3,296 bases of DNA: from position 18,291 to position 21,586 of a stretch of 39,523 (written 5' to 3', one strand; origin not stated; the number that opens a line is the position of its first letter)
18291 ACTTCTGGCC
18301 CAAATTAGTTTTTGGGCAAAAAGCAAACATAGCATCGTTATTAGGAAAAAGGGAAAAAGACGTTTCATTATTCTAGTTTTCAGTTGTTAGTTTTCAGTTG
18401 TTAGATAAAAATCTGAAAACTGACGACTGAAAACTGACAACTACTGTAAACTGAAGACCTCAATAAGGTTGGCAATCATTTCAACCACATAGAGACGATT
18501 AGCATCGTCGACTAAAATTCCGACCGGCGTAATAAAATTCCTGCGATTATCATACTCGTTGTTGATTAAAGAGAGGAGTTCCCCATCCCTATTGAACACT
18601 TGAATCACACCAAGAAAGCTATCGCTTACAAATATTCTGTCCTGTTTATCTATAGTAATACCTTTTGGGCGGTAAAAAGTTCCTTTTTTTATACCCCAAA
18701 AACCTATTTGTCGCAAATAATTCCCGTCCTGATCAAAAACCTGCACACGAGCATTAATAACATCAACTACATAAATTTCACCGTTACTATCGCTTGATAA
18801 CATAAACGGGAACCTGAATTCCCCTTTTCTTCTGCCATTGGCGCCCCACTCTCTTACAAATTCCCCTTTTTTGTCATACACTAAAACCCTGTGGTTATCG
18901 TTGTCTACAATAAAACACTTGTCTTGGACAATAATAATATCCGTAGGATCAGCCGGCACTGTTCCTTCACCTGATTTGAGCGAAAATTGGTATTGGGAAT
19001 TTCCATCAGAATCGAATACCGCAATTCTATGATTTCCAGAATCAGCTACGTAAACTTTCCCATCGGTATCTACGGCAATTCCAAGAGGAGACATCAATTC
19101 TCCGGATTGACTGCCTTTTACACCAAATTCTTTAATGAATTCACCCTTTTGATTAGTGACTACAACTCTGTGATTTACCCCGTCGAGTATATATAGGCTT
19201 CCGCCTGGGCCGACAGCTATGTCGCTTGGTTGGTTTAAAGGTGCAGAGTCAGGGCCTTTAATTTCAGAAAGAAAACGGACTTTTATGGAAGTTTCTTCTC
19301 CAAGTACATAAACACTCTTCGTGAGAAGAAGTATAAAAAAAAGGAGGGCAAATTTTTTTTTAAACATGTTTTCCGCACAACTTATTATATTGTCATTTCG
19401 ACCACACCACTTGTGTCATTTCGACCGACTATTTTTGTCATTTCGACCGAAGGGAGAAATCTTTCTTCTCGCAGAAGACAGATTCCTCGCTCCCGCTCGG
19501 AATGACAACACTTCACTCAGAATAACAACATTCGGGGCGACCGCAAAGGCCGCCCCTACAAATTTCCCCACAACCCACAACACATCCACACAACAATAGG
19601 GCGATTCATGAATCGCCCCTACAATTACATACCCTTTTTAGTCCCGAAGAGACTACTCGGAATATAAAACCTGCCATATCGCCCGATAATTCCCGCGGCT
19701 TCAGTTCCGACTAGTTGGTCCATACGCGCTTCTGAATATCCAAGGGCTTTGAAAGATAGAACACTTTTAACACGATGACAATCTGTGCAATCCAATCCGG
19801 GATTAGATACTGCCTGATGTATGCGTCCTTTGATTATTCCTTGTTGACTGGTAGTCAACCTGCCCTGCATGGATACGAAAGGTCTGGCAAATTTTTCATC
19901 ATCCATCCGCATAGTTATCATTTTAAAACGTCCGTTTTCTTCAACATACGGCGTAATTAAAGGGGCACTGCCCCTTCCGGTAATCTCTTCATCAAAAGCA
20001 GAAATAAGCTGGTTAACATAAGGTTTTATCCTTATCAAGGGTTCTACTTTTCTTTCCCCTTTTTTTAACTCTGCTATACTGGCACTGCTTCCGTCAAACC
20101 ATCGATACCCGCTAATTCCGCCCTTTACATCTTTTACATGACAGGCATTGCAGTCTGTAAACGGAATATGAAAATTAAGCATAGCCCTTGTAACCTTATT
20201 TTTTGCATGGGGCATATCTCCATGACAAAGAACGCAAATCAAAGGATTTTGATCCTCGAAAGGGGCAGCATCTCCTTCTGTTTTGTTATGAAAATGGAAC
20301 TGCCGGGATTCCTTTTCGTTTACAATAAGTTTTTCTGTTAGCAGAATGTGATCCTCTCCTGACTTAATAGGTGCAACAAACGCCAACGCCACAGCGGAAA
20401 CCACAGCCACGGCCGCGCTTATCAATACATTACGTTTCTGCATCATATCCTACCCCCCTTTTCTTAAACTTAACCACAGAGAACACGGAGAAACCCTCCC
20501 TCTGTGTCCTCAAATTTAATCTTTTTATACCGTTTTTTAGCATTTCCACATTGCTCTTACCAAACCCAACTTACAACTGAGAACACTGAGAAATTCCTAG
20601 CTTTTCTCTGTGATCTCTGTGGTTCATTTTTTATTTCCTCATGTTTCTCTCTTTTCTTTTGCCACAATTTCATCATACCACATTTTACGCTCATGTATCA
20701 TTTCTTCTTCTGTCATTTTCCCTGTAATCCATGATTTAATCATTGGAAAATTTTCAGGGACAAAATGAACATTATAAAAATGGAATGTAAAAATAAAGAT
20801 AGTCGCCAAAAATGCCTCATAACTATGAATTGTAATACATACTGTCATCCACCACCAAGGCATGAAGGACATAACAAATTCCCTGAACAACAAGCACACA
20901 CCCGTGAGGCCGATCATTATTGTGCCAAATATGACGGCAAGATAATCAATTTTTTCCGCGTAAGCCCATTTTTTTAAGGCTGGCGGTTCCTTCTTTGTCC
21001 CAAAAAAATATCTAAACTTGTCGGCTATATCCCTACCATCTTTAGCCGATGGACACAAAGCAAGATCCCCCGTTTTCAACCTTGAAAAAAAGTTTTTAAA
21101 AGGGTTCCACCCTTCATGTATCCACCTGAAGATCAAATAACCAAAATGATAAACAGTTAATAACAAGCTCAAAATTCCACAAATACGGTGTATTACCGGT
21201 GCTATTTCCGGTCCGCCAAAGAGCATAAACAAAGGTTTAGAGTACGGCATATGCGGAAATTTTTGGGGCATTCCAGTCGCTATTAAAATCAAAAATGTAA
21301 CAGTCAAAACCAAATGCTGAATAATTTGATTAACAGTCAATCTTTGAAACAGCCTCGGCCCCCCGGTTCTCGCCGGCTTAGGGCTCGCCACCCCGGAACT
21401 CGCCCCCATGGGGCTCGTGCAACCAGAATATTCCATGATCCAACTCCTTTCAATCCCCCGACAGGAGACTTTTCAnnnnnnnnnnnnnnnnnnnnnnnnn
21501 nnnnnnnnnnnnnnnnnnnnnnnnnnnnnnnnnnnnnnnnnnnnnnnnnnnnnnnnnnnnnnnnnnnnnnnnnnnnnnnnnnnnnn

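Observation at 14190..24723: Ten-kb multihaem cytochrome cluster with 58 canonical haem motifs, an NHL propeller and no porin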

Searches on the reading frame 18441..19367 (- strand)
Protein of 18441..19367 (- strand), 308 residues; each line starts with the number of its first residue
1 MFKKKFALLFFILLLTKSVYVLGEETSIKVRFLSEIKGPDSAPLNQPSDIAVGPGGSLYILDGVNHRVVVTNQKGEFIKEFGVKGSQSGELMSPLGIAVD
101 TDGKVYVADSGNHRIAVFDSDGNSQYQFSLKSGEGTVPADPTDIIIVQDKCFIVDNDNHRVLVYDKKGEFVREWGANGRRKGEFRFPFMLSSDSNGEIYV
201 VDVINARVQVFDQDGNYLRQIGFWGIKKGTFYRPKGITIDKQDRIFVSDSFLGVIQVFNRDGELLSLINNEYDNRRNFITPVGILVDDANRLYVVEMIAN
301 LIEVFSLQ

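Call 7: search_protein_families(library=pfam, proteins=[window:18441-19367:-], max_evalue=0.01)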
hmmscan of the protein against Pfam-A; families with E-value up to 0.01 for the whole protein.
window:18441-19367:- (308 aa): 16 families
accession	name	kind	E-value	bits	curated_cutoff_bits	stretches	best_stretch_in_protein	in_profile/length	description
PF01436.27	NHL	-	1.4e-31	107.4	20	3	91-118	1-28/28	NHL repeat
PF17170.10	DUF5128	-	2e-22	80.2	22.9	3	194-269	52-129/321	6-bladed beta-propeller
PF25021.1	TEN_NHL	-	9e-12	45.1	27.1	1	87-114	137-164/357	Teneurin NHL domain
PF08450.18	SGL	-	9.1e-10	39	26.3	2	88-125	180-217/246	SMP-30/Gluconolactonase/LRE-like region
PF15869.11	TolB_like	-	3.5e-07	30.3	29.2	1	74-172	49-147/296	TolB-like 6-blade propeller-like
PF24684.1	Vgb_lyase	-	2.6e-06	26.9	50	1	45-296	55-282/290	Virginiamycin B lyase family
PF01731.26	Arylesterase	-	8.5e-06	26.3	21.3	0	90-119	52-82/86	Arylesterase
PF13449.12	Phytase-like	-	1e-05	26.1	27.6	0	96-132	72-108/284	Esterase-like activity of phytase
PF06739.17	SBBP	-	4e-05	23.9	20.5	0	78-108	3-29/38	Beta-propeller repeat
PF22701.2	Mala_s_1-like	-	5.4e-05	23.5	27.5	0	39-135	86-173/195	Mal s 1 allergenic protein-like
PF06977.17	SdiA-regulated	-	0.00011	21.9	21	0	56-108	184-239/249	SdiA-regulated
PF08534.16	Redoxin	-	0.00075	19.7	26.6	0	66-106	88-129/148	Redoxin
PF12928.12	tRNA_int_end_N2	-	0.0017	18.8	24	0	66-88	25-47/69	tRNA-splicing endonuclease subunit sen54 N-term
PF03022.22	MRJP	-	0.002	18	19.8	0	101-131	76-106/288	Major royal jelly protein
PF23500.1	DUF7133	-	0.0027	17.5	27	0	46-66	330-350/385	Domain of unknown function (DUF7133)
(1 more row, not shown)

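Call 8: search_protein_families(library=ncbifam, proteins=[window:18441-19367:-], max_evalue=0.01)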
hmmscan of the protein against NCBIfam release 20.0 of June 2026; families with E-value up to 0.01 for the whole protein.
window:18441-19367:- (308 aa): 9 families
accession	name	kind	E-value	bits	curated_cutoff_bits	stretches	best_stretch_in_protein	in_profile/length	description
NF035926.1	scyF_NHL_VPEP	equivalog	4e-47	161.1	350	3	41-128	195-283/376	scytonemin biosynthesis PEP-CTERM protein ScyF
NF047780.1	LIC12708_fam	subfamily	2.4e-12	46.4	150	2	204-265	154-217/391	LIC_12708 family protein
NF033206.1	ScyE_fam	subfamily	8.4e-09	35.4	80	2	44-112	252-322/333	ScyD/ScyE family protein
TIGR02604.1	Piru_Ver_Nterm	subfamily_domain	1.9e-06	27.5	122.2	0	45-70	321-346/367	PVC-type heme-binding CxxCH protein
NF053768.1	CIS12_fam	equivalog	3e-06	26.2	860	1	41-217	125-300/715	CIS12 family contractile injection system protein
NF000096.1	stregra_B_VgbB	exception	5.8e-05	22.4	600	1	93-302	16-206/295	streptogramin B lyase Vgb(B)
TIGR03866.1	PQQ_ABC_repeats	subfamily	0.00021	20.5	287.3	0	93-165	42-111/310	PQQ-dependent catabolism-associated beta-propeller protein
NF000022.1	stregra_B_VgbA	exception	0.00066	18.9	600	1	93-302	16-206/299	streptogramin B lyase Vgb(A)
NF047494.1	Lepto_SBBP_lipo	equivalog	0.0027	16.4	400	0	254-296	164-205/466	SBBP repeat beta-propeller lipoprotein, LipL53 family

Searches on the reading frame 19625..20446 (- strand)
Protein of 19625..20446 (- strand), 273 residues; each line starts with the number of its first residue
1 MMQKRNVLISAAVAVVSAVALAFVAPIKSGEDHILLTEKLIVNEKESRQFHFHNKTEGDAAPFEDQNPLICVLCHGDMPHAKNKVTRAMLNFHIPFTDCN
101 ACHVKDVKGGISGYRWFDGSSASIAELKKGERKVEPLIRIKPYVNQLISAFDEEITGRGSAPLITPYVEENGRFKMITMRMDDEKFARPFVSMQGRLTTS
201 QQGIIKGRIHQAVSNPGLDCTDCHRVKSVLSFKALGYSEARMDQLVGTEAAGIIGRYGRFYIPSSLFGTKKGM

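Call 7: search_protein_families(library=pfam, proteins=[window:19625-20446:-], max_evalue=0.01)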
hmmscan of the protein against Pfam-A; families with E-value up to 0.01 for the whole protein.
window:19625-20446:- (273 aa): 3 families
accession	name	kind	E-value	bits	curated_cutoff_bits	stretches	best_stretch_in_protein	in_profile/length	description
PF14522.11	Cytochrome_C7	-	1.7e-05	25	24.8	0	68-107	13-52/67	Cytochrome c7 and related cytochrome c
PF14537.11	Cytochrom_c3_2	-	0.00064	20.6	25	0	57-105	19-66/79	Cytochrome c3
PF22113.1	Mtrc-MtrF_II-IV_dom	-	0.0018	18.3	30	0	81-117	66-102/176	Outer membrane cytochrome MtrC/MtrF-like, domains II/IV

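Call 8: search_protein_families(library=ncbifam, proteins=[window:19625-20446:-], max_evalue=0.01)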
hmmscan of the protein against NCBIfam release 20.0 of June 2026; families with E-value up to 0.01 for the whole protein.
window:19625-20446:- (273 aa): 4 families
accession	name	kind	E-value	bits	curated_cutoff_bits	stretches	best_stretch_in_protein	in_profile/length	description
TIGR04315.1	octaheme_Shew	subfamily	8.1e-06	25.1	375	1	63-122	214-269/440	tetrathionate reductase family octaheme c-type cytochrome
NF045722.1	c3_cytochr_TmcA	equivalog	0.00017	21.4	114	0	52-111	64-118/125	acidic tetraheme cytochrome c3 TmcA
TIGR03508.1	decahem_SO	subfamily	0.00028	20.4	192.2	0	65-105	209-250/258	DmsE family decaheme c-type cytochrome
TIGR04314.1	methano7heme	equivalog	0.00084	18.2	250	0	89-112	266-289/494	methanogenesis multiheme c-type cytochrome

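Call 62: search_protein_representatives(protein=window:19625-20446:-)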
Query: 273 residues. Proteins with E-value up to 0.001 (for the whole library): 304; up to 1e-10: 93; up to 1e-30: 5. The best 150 are listed.
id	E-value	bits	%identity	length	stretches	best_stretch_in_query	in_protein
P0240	9.3e-161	549.7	88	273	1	1-273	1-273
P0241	7.7e-38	146.7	41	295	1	43-259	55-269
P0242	1.5e-32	129.5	36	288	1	49-270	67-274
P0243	6.0e-32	127.4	36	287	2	31-130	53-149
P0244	5.5e-31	124.3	36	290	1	12-259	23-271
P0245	8.2e-26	107.3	36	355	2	32-119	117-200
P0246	1.1e-25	106.9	33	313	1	43-260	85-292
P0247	2.0e-25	106.0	35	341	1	43-264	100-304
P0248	3.3e-25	105.3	34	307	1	24-265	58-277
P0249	3.6e-25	105.2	31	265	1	48-264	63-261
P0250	1.0e-24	103.7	36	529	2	34-133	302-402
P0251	5.4e-23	98.1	37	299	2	164-266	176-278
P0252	6.0e-23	97.9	39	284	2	183-266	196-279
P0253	4.0e-22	95.2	31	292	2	35-118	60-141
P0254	4.7e-21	91.7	28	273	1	46-263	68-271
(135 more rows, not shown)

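Call 100: search_solved_structures(query=A7, max_evalue=1)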
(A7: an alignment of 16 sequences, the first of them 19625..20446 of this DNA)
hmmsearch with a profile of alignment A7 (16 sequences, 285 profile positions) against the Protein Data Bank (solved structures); distinct sequences matched with E-value up to 1: 3.
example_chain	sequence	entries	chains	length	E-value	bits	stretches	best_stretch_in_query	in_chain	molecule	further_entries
1sp3_A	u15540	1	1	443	6.7e-06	29.2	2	82-134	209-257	cytochrome c, putative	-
8rkp_A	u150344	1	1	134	0.33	13.8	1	174-223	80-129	Cytochrome c prime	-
5b3i_A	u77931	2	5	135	0.34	13.7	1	174-223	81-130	Cytochrome c prime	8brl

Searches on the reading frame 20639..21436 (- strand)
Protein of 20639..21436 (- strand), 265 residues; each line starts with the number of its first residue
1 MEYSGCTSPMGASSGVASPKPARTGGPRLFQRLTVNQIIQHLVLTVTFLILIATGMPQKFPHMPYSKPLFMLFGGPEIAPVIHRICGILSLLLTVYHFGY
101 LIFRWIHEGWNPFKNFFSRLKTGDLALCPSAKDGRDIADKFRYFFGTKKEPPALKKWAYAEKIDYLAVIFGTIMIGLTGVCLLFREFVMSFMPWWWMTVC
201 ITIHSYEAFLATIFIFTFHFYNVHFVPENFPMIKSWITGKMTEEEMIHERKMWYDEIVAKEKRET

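Call 7: search_protein_families(library=pfam, proteins=[window:20639-21436:-], max_evalue=0.01)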
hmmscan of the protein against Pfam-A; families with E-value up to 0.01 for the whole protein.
window:20639-21436:- (265 aa): 2 families
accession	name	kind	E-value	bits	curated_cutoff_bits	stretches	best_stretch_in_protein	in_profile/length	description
PF01292.26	Ni_hydr_CYTB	-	2.7e-08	34.2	30.1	1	38-221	7-160/179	Prokaryotic cytochrome b561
PF14358.11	DUF4405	-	0.0015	19.5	26.7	1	41-100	3-64/66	Domain of unknown function (DUF4405)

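Call 8: search_protein_families(library=ncbifam, proteins=[window:20639-21436:-], max_evalue=0.01)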
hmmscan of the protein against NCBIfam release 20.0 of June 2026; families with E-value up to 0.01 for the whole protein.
window:20639-21436:- (265 aa): 2 families
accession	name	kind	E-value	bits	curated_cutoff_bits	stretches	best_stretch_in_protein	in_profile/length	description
TIGR01583.1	formate-DH-gamm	equivalog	2.6e-12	47.2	115.85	1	144-259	91-203/204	formate dehydrogenase subunit gamma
NF007924.0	PRK10639.1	equivalog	6.8e-07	29.2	341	1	155-264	105-209/211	formate dehydrogenase cytochrome b556 subunit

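Call 11: find_encoding_contigs(protein=window:20639-21436:-, flank=10000, max_places=6)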
Protein window:20639-21436:- (265 aa): no gene with exactly this product is on record in the collection.

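Call 12: find_homologous_proteins(query=window:20639-21436:-, max_evalue=0.00001)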
Query window:20639-21436:- (265 aa): 4 proteins with E <= 0.00001 among 580 candidates.
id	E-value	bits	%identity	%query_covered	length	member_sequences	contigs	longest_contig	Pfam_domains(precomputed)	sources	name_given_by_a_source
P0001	4.2e-142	491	83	90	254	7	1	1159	PF01292.27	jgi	jgi:cytochrome b subunit of formate dehydrogenase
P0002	8.5e-127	441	76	88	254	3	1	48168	-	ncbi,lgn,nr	ncbi:MAG: hypothetical protein PHX78_08410 [bacterium]|nr:hypothetical protein [bacterium]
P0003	2.4e-32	131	37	85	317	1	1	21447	PF01292.27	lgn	-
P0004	2.3e-24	105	30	85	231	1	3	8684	PF01292.27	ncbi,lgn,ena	-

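Call 13: find_encoding_contigs(protein=P0002, flank=10000, max_places=3)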
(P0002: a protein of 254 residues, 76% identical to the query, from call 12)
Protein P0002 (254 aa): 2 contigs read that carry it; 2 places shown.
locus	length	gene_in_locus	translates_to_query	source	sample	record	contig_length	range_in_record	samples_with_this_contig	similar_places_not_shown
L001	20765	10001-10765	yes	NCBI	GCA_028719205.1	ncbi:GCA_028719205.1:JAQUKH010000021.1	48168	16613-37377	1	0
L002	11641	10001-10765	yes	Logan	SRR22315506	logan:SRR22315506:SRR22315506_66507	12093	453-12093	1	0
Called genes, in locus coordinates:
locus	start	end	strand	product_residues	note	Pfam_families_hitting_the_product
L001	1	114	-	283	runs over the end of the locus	PF00142:Fer4_NifH, PF01656:CbiA, PF02374:ArsA_ATPase (weak), PF06564:CBP_BcsQ, PF09140:MipZ, PF10609:ParA, PF13614:AAA_31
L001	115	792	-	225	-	PF01871:AMMECR1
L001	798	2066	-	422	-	PF06068:TIP49 (weak), PF05496:RuvB_N, PF07724:AAA_2 (faint), PF00004:AAA, PF07728:AAA_5 (weak), PF16193:AAA_assoc_2, PF12002:MgsA_C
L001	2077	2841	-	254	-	PF25231:DUF7847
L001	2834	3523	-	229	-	PF02527:GidB, PF13847:Methyltransf_31 (weak)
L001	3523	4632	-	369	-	PF13646:HEAT_2 (faint)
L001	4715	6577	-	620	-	PF01134:GIDA, PF12831:FAD_oxidored (faint), PF21680:GIDA_C_1st, PF13932:SAM_GIDA_C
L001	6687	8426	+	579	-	PF09699:Paired_CXXCH_1 (faint), PF14522:Cytochrome_C7 (faint), PF14537:Cytochrom_c3_2 (faint), PF22113:Mtrc-MtrF_II-IV_dom (weak)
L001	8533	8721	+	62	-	-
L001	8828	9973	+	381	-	PF14522:Cytochrome_C7 (faint), PF22113:Mtrc-MtrF_II-IV_dom (faint)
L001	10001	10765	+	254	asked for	-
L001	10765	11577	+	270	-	-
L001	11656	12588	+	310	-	-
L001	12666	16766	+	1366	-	PF14522:Cytochrome_C7 (faint), PF14537:Cytochrom_c3_2 (faint), PF09699:Paired_CXXCH_1 (weak), PF22113:Mtrc-MtrF_II-IV_dom (weak), PF09699:Paired_CXXCH_1 (weak)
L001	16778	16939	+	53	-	-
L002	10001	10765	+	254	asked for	-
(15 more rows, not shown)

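Call 14: find_encoding_contigs(protein=P0003, flank=10000, max_places=3)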
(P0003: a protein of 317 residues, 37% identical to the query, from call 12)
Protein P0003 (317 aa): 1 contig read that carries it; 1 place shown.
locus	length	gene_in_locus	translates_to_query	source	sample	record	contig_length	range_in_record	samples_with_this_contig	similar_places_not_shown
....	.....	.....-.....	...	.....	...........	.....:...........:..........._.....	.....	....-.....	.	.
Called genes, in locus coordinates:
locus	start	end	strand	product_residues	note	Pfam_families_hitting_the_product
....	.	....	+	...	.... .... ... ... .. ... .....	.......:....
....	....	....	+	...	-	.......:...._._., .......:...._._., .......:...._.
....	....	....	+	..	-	-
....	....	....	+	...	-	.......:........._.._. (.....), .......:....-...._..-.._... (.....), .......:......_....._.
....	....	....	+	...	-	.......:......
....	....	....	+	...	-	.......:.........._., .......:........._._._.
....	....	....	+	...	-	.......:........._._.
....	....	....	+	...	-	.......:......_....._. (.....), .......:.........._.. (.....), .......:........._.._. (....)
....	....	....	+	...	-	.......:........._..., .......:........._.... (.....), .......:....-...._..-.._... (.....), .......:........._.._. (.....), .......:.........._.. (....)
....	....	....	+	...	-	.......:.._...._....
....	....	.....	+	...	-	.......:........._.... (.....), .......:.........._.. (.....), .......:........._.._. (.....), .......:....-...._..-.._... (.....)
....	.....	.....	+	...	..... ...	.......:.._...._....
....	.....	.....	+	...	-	-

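Call 15: find_encoding_contigs(protein=P0004, flank=10000, max_places=3)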
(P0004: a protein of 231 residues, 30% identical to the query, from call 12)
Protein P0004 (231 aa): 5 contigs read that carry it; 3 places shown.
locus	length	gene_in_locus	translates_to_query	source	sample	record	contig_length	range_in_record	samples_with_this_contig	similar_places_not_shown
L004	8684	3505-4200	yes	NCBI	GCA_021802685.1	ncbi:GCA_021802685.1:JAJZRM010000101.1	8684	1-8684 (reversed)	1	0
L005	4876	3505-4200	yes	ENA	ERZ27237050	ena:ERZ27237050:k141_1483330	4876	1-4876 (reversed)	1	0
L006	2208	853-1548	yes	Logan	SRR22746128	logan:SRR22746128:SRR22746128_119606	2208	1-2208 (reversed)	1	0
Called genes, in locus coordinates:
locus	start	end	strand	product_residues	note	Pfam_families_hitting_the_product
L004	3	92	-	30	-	?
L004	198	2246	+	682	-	PF00684:DnaJ_CXXCXGXG (faint), PF09699:Paired_CXXCH_1 (faint), PF14522:Cytochrome_C7 (faint), PF14537:Cytochrom_c3_2 (weak), PF01292:Ni_hydr_CYTB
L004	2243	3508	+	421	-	PF02085:Cytochrom_CIII (faint), PF09699:Paired_CXXCH_1 (faint), PF14522:Cytochrome_C7 (faint), PF14537:Cytochrom_c3_2 (faint), PF22113:Mtrc-MtrF_II-IV_dom (weak)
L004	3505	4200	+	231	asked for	PF01292:Ni_hydr_CYTB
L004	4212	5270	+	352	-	PF14522:Cytochrome_C7 (faint), PF14537:Cytochrom_c3_2 (faint), PF22113:Mtrc-MtrF_II-IV_dom (weak)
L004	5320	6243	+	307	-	PF01292:Ni_hydr_CYTB (weak)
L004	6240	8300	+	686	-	PF02085:Cytochrom_CIII (faint), PF14522:Cytochrome_C7 (faint), PF14537:Cytochrom_c3_2 (faint), PF22113:Mtrc-MtrF_II-IV_dom (faint)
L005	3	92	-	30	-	?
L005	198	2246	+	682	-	PF00684:DnaJ_CXXCXGXG (faint), PF09699:Paired_CXXCH_1 (faint), PF14522:Cytochrome_C7 (faint), PF14537:Cytochrom_c3_2 (weak), PF01292:Ni_hydr_CYTB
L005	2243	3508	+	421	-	PF22113:Mtrc-MtrF_II-IV_dom (faint), PF02085:Cytochrom_CIII (faint), PF09699:Paired_CXXCH_1 (faint), PF14537:Cytochrom_c3_2 (faint), PF14522:Cytochrome_C7 (weak)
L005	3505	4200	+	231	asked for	PF01292:Ni_hydr_CYTB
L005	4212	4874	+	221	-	?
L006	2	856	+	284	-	?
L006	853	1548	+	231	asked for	PF01292:Ni_hydr_CYTB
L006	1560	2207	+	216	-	?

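Call 80: search_solved_structures(query=A4, max_evalue=1)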
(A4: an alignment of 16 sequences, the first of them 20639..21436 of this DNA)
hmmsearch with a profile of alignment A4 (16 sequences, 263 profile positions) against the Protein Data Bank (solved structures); distinct sequences matched with E-value up to 1: 8.
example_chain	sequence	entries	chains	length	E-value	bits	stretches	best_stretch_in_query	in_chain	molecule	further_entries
1kqf_C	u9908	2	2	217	1.2e-14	57.4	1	13-248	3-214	FORMATE DEHYDROGENASE, NITRATE-INDUCIBLE, CYTOCHROME B556(FDN) SUBUNIT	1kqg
6rqf_I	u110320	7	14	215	0.0008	21.9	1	30-91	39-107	Cytochrome b6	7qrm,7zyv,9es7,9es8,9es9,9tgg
1q90_B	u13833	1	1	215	0.00087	21.8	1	30-91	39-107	Cytochrome b6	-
1vf5_A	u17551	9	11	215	0.0023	20.4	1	30-91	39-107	CYTOCHROME B6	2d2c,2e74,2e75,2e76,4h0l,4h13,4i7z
2zt9_A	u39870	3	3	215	0.0032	20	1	30-91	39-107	Cytochrome b6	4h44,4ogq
7r0w_I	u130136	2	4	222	0.022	17.2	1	30-91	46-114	Cytochrome b6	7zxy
7tgh_BL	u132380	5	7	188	0.72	12.2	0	96-144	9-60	NDUB10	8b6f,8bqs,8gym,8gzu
6z1p_Bq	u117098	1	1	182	0.97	11.8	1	193-255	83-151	30S ribosomal protein S17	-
